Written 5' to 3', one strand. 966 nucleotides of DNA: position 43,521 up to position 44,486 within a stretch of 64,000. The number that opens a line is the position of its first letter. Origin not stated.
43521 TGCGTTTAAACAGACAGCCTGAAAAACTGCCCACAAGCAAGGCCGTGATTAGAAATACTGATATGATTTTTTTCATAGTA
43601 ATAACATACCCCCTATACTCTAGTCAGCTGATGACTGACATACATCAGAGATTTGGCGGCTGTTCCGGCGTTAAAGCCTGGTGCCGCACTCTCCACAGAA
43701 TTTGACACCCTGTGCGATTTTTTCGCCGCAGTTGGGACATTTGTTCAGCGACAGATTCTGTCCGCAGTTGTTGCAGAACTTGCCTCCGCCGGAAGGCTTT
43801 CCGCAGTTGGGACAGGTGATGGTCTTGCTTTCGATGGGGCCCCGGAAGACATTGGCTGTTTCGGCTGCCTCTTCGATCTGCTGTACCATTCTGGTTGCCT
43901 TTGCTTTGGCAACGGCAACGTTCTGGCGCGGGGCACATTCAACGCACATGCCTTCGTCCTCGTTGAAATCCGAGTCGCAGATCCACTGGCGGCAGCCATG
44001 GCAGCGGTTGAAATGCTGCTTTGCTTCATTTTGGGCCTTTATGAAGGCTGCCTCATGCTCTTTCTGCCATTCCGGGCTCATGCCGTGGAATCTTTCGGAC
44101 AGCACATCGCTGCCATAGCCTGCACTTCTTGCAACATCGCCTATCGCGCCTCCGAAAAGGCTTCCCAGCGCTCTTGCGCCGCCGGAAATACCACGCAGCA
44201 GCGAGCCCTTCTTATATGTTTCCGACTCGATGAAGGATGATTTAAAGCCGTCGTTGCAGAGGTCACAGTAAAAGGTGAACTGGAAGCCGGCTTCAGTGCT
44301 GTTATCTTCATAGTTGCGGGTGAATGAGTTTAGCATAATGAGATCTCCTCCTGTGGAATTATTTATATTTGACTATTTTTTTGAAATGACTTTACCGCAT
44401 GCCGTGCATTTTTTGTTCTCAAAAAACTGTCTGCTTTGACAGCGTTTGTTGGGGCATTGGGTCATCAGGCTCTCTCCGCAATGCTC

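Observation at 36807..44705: Four-gene cassette: three soluble multi-zinc-ribbon proteins bracketing a 2104-aa double-vWA lipoprotein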

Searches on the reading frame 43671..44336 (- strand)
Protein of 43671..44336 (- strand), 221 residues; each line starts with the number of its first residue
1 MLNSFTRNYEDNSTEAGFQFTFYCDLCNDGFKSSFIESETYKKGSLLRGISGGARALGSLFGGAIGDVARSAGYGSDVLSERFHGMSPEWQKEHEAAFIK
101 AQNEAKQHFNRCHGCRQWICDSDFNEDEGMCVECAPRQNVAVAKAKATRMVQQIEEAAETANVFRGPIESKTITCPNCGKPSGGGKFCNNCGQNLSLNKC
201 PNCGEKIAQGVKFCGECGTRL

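Call 3: search_protein_families(library=pfam, proteins=[window:43671-44336:-], max_evalue=0.1)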
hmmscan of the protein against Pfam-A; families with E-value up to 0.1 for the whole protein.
window:43671-44336:- (221 aa): 8 families
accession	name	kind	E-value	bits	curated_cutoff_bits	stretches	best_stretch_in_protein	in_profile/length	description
PF13248.11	Zn_ribbon_3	-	4.6e-10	39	27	2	198-221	3-26/26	zinc-ribbon domain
PF12773.13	DZR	-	8.9e-09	35.8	27.3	1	175-218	1-45/45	Double zinc ribbon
PF13240.11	Zn_Ribbon_1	-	2.8e-08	33.8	25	1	199-221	1-23/23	zinc-ribbon domain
PF24463.1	DUF7577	-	5.9e-08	32.6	28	1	200-221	5-26/27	Domain of unknown function (DUF7577)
PF24460.1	DUF7575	-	0.00014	21.6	28.5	1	198-221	4-27/28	Domain of unknown function (DUF7575)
PF18912.6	DZR_2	-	0.0017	18.6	27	1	174-217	9-55/56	Double zinc ribbon domain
PF20173.3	ZnF_RZ-type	-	0.029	14.4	27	1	189-207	23-41/54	RZ type zinc finger domain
PF22775.2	GA_3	-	0.051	14.5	27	1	117-176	31-90/100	GA-like domain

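Call 8: search_protein_families(library=ncbifam, proteins=[window:43671-44336:-], max_evalue=0.1)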
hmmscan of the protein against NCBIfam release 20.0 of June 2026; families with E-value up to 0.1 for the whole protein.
window:43671-44336:- (221 aa): 2 families
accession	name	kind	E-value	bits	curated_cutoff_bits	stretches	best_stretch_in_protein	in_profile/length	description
NF011149.0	PRK14559.1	equivalog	0.0088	14.8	374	1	173-219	2-49/642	serine/threonine phosphatase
NF011303.0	PRK14715.1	equivalog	0.07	10.1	1585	1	140-203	644-704/1627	DNA-directed DNA polymerase II large subunit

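Call 9: search_protein_families(library=padloc, proteins=[window:43671-44336:-], max_evalue=0.1)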
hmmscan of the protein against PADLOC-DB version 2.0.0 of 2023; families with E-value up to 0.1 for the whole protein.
window:43671-44336:- (221 aa): 0 families

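Call 24: find_homologous_proteins(query=window:43671-44336:-, max_evalue=0.001)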
Query window:43671-44336:- (221 aa): 1767 proteins with E <= 0.001 among 2045 candidates; the best 120 are listed.
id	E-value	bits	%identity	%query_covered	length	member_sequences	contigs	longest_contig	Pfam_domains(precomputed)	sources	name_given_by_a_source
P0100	1.6e-148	510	100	100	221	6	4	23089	PF13240.12,PF12773.14,PF24463.2,PF13248.12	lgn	-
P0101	6.3e-132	456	88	100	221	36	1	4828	PF13240.12,PF12773.14,PF24463.2,PF13248.12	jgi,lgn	jgi:hypothetical protein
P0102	7.5e-130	449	87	100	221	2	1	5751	PF13240.12,PF12773.14,PF24463.2,PF13248.12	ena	-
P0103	2.1e-129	448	86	100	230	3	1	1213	PF13240.12,PF12773.14,PF24463.2,PF13248.12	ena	-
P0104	6.8e-129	446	84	100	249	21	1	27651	PF13240.12,PF12773.14,PF24463.2,PF13248.12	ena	-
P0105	3.3e-123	428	80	100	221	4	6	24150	PF13240.12,PF12773.14,PF24463.2,PF13248.12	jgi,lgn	jgi:hypothetical protein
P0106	1.4e-121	422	81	100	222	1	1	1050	PF13240.12,PF12773.14,PF24463.2,PF13248.12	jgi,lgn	jgi:hypothetical protein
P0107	7.5e-121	420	79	100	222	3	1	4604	PF13240.12,PF12773.14,PF24463.2,PF13248.12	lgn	-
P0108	2.2e-120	418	78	100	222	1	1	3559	PF13240.12,PF12773.14,PF24463.2,PF13248.12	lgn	-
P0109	2.8e-118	412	79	100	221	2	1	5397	PF13240.12,PF12773.14,PF24463.2,PF13248.12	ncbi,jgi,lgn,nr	ncbi:MAG: hypothetical protein JM58_06725 [Peptococcaceae bacterium BICA1-8]|nr:MAG: hypothetical pr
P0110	5.3e-118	411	76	100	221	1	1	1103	PF13240.12,PF12773.14,PF24463.2,PF13248.12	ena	-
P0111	5.6e-117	407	77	100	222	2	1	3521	PF13240.12,PF12773.14,PF24463.2,PF13248.12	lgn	-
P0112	4.9e-116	404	75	100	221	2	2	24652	PF13240.12,PF12773.14,PF13248.12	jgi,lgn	jgi:hypothetical protein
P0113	1.5e-114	399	76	100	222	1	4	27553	PF13240.12,PF12773.14,PF24463.2,PF13248.12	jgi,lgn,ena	-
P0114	6.7e-114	397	76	100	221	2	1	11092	PF13240.12,PF12773.14,PF13248.12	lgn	-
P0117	1.3e-112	393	72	100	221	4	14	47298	PF12773.14,PF24463.2,PF13248.12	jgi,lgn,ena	-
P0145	4.3e-104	365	66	100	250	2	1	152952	PF18912.7,PF13240.12,PF12773.14,PF24463.2,PF24460.2,PF13248.12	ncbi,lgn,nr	ncbi:MAG: zinc ribbon domain-containing protein [Christensenella sp.]|nr:zinc ribbon domain-containi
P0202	1.8e-100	353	66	100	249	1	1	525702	PF18912.7,PF13240.12,PF12773.14,PF24463.2,PF24460.2,PF13248.12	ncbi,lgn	-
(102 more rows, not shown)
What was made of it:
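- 43671..44336 (-): g2: 221-aa cytoplasmic protein. It has an N-terminal Cys-rich domain (residues ~1-140, seven invariant Cys), a helical linker and a C-terminal double zinc ribbon (residues 173-221). The family has >1,700 clusters at 90% identity (call 24).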

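Call 26: find_encoding_contigs(protein=P0202, flank=9000, max_places=2)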
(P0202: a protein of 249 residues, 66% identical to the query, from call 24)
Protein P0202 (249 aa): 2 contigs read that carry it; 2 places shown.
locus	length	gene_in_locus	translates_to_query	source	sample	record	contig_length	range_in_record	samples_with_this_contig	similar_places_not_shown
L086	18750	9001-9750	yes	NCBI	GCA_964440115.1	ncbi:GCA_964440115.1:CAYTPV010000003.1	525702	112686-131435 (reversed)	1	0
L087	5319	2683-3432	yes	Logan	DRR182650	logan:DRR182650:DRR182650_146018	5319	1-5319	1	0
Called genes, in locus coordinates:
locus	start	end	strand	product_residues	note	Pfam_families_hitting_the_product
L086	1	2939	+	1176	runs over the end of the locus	PF13426:PAS_9, PF08447:PAS_3, PF08447:PAS_3, PF13426:PAS_9, PF00989:PAS, PF08448:PAS_4, PF13426:PAS_9, PF00512:HisKA, +4 more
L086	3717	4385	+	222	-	PF09560:Spore_YunB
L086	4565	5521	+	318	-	PF00753:Lactamase_B, PF23023:Anti-Pycsar_Apyc1 (faint), PF12706:Lactamase_B_2 (weak)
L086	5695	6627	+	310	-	PF01544:CorA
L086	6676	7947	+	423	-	PF00275:EPSP_synthase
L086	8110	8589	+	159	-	PF13248:Zn_ribbon_3 (faint), PF24463:DUF7577 (weak), PF12773:DZR, PF13240:Zn_Ribbon_1, PF12773:DZR (weak)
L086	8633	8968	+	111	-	PF18912:DZR_2 (faint), PF13248:Zn_ribbon_3 (faint), PF13240:Zn_Ribbon_1 (faint), PF12773:DZR (weak)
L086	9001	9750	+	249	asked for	PF18912:DZR_2 (faint), PF24460:DUF7575 (faint), PF12773:DZR (weak), PF13248:Zn_ribbon_3 (weak), PF12773:DZR, PF13240:Zn_Ribbon_1 (weak), PF13248:Zn_ribbon_3 (weak), PF24463:DUF7577 (weak)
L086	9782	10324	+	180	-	PF13240:Zn_Ribbon_1 (weak)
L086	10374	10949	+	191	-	-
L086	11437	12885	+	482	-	PF01212:Beta_elim_lyase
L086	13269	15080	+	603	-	PF00009:GTP_EFTU, PF01926:MMR_HSR1 (weak), PF22042:EF-G_D2, PF03144:GTP_EFTU_D2, PF00679:EFG_C, PF21018:BipA_C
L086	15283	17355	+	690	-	PF02811:PHP (weak), PF04326:SLFN_AlbA_2 (weak)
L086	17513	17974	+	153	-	-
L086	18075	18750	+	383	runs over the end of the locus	PF01757:Acyl_transf_3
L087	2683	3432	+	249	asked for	PF18912:DZR_2 (faint), PF24460:DUF7575 (faint), PF12773:DZR (weak), PF13248:Zn_ribbon_3 (weak), PF12773:DZR, PF13240:Zn_Ribbon_1 (weak), PF13248:Zn_ribbon_3 (weak), PF24463:DUF7577 (weak)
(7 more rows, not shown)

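Call 27: find_encoding_contigs(protein=P0145, flank=9000, max_places=2)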
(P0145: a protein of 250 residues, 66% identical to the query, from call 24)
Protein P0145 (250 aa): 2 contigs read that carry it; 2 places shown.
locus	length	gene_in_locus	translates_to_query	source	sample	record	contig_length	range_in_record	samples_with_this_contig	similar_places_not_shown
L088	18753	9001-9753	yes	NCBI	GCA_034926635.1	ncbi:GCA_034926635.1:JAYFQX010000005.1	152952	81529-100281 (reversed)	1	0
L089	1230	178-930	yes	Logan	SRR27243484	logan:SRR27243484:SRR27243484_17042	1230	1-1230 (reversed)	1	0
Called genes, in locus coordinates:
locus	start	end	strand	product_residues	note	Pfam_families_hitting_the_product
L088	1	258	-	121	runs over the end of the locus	PF00903:Glyoxalase, PF13669:Glyoxalase_4 (weak)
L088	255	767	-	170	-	PF01741:MscL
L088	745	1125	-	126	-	PF01035:DNA_binding_1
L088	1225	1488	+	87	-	PF13192:Thioredoxin_3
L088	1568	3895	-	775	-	PF00343:Phosphorylase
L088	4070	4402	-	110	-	PF13443:HTH_26 (weak), PF01381:HTH_3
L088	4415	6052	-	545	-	PF00196:GerE, PF08281:Sigma70_r4_2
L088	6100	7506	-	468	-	PF13416:SBP_bac_8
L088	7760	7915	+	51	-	-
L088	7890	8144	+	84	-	-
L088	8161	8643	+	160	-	PF13248:Zn_ribbon_3 (faint), PF24460:DUF7575 (faint), PF24463:DUF7577 (weak), PF12773:DZR, PF13240:Zn_Ribbon_1 (weak), PF24463:DUF7577 (weak)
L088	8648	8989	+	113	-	PF18912:DZR_2 (faint), PF12773:DZR, PF13240:Zn_Ribbon_1 (weak), PF13248:Zn_ribbon_3 (weak)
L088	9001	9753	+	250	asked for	PF18912:DZR_2 (faint), PF12773:DZR, PF13248:Zn_ribbon_3 (weak), PF12773:DZR, PF13240:Zn_Ribbon_1 (weak), PF13248:Zn_ribbon_3 (weak), PF24463:DUF7577 (weak), PF13240:Zn_Ribbon_1 (weak), +1 more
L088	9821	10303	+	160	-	PF13240:Zn_Ribbon_1 (weak), PF09685:MamF_MmsF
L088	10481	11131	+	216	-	PF00702:Hydrolase, PF12710:HAD, PF13419:HAD_2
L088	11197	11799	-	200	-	PF00440:TetR_N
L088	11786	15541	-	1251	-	PF00873:ACR_tran, PF03176:MMPL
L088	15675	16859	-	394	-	PF00155:Aminotran_1_2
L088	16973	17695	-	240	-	PF02585:PIG-L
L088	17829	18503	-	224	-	-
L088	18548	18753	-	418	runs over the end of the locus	PF13407:Peripla_BP_4, PF13458:Peripla_BP_6 (weak), PF00532:Peripla_BP_1 (weak)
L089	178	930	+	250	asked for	PF18912:DZR_2 (faint), PF12773:DZR, PF13248:Zn_ribbon_3 (weak), PF12773:DZR, PF13240:Zn_Ribbon_1 (weak), PF13248:Zn_ribbon_3 (weak), PF24463:DUF7577 (weak), PF13240:Zn_Ribbon_1 (weak), +1 more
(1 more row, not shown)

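Call 28: find_encoding_contigs(protein=P0117, flank=9000, max_places=2)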
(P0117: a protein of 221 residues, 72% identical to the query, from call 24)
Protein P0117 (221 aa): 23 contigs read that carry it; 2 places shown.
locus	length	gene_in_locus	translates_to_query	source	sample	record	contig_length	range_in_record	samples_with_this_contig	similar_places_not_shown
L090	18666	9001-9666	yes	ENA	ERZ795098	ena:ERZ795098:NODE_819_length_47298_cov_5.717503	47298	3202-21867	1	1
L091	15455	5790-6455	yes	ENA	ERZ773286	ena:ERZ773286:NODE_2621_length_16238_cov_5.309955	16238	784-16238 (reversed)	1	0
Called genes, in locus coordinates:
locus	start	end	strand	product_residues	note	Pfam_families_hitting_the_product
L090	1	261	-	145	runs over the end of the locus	-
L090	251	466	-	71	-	PF12844:HTH_19, PF13560:HTH_31, PF24250:HVO_2718 (weak), PF01381:HTH_3, PF13413:HTH_25 (weak), PF13443:HTH_26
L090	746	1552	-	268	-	PF01987:AIM24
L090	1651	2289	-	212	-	-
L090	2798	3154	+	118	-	PF00293:NUDIX, PF14815:NUDIX_4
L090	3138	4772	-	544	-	PF00196:GerE, PF08281:Sigma70_r4_2 (faint)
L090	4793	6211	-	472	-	PF01547:SBP_bac_1, PF13416:SBP_bac_8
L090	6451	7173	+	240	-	-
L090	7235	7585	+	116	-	PF09685:MamF_MmsF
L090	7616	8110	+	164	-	PF20234:DUF6591 (weak)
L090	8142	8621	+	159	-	PF13248:Zn_ribbon_3 (faint), PF24463:DUF7577 (faint), PF12773:DZR, PF13240:Zn_Ribbon_1 (weak)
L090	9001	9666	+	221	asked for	PF24463:DUF7577 (faint), PF12773:DZR (weak), PF13248:Zn_ribbon_3 (weak)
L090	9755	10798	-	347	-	PF00106:adh_short (faint), PF01370:Epimerase, PF02719:Polysacc_synt_2, PF04321:RmlD_sub_bind, PF01073:3Beta_HSD, PF07993:NAD_binding_4 (faint), PF16363:GDP_Man_Dehyd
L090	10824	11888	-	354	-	PF00483:NTP_transferase, PF12804:NTP_transf_3, PF25084:LbH_EIF2B (faint), PF25087:GMPPB_C (weak)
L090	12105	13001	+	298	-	PF00535:Glycos_transf_2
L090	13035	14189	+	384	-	PF00155:Aminotran_1_2 (faint), PF01041:DegT_DnrJ_EryC1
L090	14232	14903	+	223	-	PF17836:PglD_N, PF00132:Hexapep (faint)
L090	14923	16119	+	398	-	PF00535:Glycos_transf_2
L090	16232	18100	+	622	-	PF24517:CBM96, PF18573:BclA_C, PF22842:Pel9A-like_beta_helix (weak)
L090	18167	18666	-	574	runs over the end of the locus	PF12729:4HB_MCP_1, PF00672:HAMP (faint), PF00015:MCPsignal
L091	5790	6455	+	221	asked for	PF24463:DUF7577 (faint), PF12773:DZR (weak), PF13248:Zn_ribbon_3 (weak)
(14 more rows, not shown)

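Call 33: find_related_loci(query=A2, collection=metagenome_contigs, flank=10000)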
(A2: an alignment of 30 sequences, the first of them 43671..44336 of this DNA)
Query A2 (221 aa) in metagenome_contigs; peptide patterns used: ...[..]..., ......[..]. (x = any residue, [..] = any of these).
600 stretches matched a pattern (row limit reached: there are more); 482 encode a relative of the query (tblastn E <= 1e-3); the best 80 are kept; 80 distinct loci.
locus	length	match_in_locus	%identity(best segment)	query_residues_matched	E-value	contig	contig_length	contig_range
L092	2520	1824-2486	88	1-221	1e-142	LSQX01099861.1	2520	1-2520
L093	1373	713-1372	89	1-220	2e-146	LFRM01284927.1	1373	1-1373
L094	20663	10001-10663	84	1-221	4e-124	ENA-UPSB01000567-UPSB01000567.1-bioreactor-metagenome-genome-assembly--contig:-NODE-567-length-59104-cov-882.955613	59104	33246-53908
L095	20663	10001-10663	79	1-221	3e-115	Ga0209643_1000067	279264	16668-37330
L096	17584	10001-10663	71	1-221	5e-114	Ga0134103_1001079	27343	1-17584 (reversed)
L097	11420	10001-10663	70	1-221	1e-108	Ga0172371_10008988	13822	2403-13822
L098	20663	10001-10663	70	1-221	2e-107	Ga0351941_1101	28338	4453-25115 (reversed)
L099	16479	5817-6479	71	1-221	3e-105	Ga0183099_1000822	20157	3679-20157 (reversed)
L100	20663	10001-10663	72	1-221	1e-103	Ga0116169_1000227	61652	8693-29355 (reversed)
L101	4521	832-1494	68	1-221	2e-102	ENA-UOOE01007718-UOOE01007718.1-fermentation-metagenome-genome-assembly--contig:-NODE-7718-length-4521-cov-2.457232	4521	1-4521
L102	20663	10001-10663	71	1-221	3e-102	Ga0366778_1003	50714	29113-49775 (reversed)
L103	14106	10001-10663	67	1-221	3e-101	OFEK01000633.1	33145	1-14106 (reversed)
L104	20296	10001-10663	66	1-221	2e-101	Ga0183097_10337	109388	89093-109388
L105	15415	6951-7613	67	1-221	3e-101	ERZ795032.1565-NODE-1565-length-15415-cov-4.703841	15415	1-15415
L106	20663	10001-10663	66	1-221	2e-101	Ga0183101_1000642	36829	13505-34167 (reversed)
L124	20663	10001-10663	67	1-221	9e-97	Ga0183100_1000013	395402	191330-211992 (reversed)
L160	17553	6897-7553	64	2-221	4e-92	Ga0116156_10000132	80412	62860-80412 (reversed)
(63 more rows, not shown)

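Call 38: search_protein_families(library=pfam, proteins=[L160:5287-6543:+, L098:41-6208:+, L098:6217-8070:+, L098:8063-9589:+, L124:7548-9029:+, L104:12249-12842:+, L095:10703-11008:+, L095:8687-9088:+, L100:4400-6031:-, L090:6451-7173:+], max_evalue=0.01)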
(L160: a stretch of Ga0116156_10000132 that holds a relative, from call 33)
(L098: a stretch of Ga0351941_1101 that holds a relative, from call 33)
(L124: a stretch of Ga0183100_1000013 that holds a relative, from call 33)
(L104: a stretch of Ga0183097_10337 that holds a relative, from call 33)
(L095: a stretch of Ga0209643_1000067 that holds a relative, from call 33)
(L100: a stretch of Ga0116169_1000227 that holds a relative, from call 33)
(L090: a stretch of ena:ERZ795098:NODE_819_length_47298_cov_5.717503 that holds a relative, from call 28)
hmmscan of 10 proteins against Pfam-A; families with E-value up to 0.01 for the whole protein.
L160:5287-6543:+ (418 aa): 0 families

L098:41-6208:+ (2055 aa): 9 families
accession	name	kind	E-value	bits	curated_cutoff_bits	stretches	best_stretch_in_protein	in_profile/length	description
PF00501.34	AMP-binding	-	2.7e-161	537.1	29.9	2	1089-1428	1-383/384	AMP-binding enzyme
PF00668.25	Condensation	-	7e-111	371.6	30.6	1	636-1069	3-456/456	Condensation domain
PF07993.18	NAD_binding_4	-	1e-44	153.1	20.1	1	1694-1940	1-258/258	Male sterility protein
PF00550.31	PP-binding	-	5.2e-25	87.9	20.8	2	554-617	2-67/67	Phosphopantetheine attachment site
PF13193.12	AMP-binding_C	-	1.7e-17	64.5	24.5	2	450-523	1-76/76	AMP-binding enzyme C-terminal domain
PF01370.27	Epimerase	-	3e-13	50.2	20.9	1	1692-1909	1-192/240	NAD dependent epimerase/dehydratase family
PF01073.25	3Beta_HSD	-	2.1e-11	43.8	22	1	1694-1875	2-162/280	3-beta hydroxysteroid dehydrogenase/isomerase family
PF04321.23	RmlD_sub_bind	-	7.1e-05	22.5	27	1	1693-1901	4-164/287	RmlD substrate binding domain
PF16363.11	GDP_Man_Dehyd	-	0.0022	18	27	1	1693-1848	1-153/332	GDP-mannose 4,6 dehydratase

L098:6217-8070:+ (617 aa): 7 families
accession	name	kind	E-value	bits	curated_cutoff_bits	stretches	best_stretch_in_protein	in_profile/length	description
PF16927.11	HisKA_7TM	-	8.3e-33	114.5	28.6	1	12-231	4-224/224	N-terminal 7TM region of histidine kinase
PF02518.31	HATPase_c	-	3.5e-15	56.8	26.4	1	501-608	1-109/111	Histidine kinase-, DNA gyrase B-, and HSP90-like ATPase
PF13426.13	PAS_9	-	2.2e-08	34.7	27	1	243-350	2-103/103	PAS domain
PF08448.16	PAS_4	-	1.5e-07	32.1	23.1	1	239-352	2-109/110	PAS fold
PF14501.12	HATPase_c_5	-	0.0007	19.9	22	1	505-596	5-92/102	GHKL domain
PF00989.32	PAS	-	0.0025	18.3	22.6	1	235-347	4-112/113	PAS fold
PF00512.31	HisKA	-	0.0056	17.1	26.9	0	374-433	2-49/66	His Kinase A (phospho-acceptor) domain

L098:8063-9589:+ (508 aa): 4 families
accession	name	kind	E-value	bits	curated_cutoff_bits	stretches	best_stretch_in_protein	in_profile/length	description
PF13487.12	HD_5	-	8.1e-33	114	27.2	1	318-477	6-168/170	HD domain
PF11849.14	DUF3369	-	5.8e-28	98.7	27.2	1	128-288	3-166/168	Domain of unknown function (DUF3369)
PF01966.28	HD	-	5.9e-22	78.6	22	1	328-448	3-116/116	HD domain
PF00072.30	Response_reg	-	1.3e-15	58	30.2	1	17-125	2-109/111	Response regulator receiver domain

L124:7548-9029:+ (493 aa): 1 family
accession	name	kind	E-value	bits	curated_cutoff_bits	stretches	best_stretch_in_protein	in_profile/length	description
PF00196.25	GerE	-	5.3e-13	48.8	23.5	1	433-486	3-56/57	Bacterial regulatory proteins, luxR family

L104:12249-12842:+ (197 aa): 1 family
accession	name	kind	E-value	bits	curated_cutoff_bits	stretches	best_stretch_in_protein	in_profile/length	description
PF13627.12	LptM_cons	-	0.005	17.1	27.3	1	8-24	2-18/23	LPS-assembly lipoprotein LptM, conserved region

L095:10703-11008:+ (101 aa): 0 families

L095:8687-9088:+ (133 aa): 0 families

L100:4400-6031:- (543 aa): 5 families
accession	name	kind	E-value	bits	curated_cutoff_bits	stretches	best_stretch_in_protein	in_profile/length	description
PF00196.25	GerE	-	2.5e-15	56.3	23.5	1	475-529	2-56/57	Bacterial regulatory proteins, luxR family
PF08281.18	Sigma70_r4_2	-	1.1e-07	31.9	25.7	1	468-518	3-54/54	Sigma-70, region 4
PF04545.22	Sigma70_r4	-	0.00059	19.7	24.1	1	473-518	2-48/50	Sigma-70, region 4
PF07638.17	Sigma70_ECF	-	0.0008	19.8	21.1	1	459-519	119-180/185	ECF sigma factor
PF11446.13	DUF2897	-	0.0092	16.3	25.2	0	35-65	8-38/54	Protein of unknown function (DUF2897)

L090:6451-7173:+ (240 aa): 0 families
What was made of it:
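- Tried and rejected: It is an NRPS (call 38).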

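Call 60: search_solved_structures(query=A2, max_evalue=1, show_alignments=2)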
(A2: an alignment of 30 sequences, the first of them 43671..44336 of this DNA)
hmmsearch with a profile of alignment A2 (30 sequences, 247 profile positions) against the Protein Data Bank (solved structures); distinct sequences matched with E-value up to 1: 21.
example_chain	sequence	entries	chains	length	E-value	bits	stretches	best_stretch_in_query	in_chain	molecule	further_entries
5ijl_A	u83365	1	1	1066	0.0016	20.9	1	151-221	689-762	DNA polymerase II large subunit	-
11xu_G1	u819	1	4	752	0.0067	18.8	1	173-245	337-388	Double zinc ribbon and ankyrin repeat-containing protein 1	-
6t8h_B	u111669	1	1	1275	0.0074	18.7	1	151-221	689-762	DP2 subunit of D-family DNA-polymerase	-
6hms_B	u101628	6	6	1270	0.01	18.2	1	151-221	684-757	DNA polymerase II large subunit,DNA polymerase II large subunit | DP2 | DNA polymerase II large subunit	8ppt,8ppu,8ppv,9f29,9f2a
9sfa_A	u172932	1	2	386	0.012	18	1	199-224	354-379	Putative regulatory protein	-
8qlc_A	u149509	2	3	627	0.018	17.5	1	62-109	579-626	AliD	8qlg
6e83_B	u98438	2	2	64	0.049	16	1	199-232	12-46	ZZ-type zinc finger-containing protein 3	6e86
4rv1_A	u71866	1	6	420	0.063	15.6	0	52-105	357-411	Engineered Protein OR497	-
2fc7_A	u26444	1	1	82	0.081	15.3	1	199-232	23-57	ZZZ3 protein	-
5nrl_L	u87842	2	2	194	0.11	14.8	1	6-35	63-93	23 kDa U4/U6.U5 small nuclear ribonucleoprotein component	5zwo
9l94_j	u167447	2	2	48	0.14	14.5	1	194-225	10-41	Large ribosomal subunit protein eL40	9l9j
7dg2_A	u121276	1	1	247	0.14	14.5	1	171-204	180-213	Non-structural maintenance of chromosomes element 1 homolog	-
4hxt_A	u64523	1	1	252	0.28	13.5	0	52-105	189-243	De Novo Protein OR329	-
9qtr_i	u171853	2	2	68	0.28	13.5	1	199-230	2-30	Conserved protein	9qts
9fhl_C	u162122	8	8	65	0.41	13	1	174-219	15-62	Small zinc finger protein HVO-2753-like zinc-binding pocket domain-containing protein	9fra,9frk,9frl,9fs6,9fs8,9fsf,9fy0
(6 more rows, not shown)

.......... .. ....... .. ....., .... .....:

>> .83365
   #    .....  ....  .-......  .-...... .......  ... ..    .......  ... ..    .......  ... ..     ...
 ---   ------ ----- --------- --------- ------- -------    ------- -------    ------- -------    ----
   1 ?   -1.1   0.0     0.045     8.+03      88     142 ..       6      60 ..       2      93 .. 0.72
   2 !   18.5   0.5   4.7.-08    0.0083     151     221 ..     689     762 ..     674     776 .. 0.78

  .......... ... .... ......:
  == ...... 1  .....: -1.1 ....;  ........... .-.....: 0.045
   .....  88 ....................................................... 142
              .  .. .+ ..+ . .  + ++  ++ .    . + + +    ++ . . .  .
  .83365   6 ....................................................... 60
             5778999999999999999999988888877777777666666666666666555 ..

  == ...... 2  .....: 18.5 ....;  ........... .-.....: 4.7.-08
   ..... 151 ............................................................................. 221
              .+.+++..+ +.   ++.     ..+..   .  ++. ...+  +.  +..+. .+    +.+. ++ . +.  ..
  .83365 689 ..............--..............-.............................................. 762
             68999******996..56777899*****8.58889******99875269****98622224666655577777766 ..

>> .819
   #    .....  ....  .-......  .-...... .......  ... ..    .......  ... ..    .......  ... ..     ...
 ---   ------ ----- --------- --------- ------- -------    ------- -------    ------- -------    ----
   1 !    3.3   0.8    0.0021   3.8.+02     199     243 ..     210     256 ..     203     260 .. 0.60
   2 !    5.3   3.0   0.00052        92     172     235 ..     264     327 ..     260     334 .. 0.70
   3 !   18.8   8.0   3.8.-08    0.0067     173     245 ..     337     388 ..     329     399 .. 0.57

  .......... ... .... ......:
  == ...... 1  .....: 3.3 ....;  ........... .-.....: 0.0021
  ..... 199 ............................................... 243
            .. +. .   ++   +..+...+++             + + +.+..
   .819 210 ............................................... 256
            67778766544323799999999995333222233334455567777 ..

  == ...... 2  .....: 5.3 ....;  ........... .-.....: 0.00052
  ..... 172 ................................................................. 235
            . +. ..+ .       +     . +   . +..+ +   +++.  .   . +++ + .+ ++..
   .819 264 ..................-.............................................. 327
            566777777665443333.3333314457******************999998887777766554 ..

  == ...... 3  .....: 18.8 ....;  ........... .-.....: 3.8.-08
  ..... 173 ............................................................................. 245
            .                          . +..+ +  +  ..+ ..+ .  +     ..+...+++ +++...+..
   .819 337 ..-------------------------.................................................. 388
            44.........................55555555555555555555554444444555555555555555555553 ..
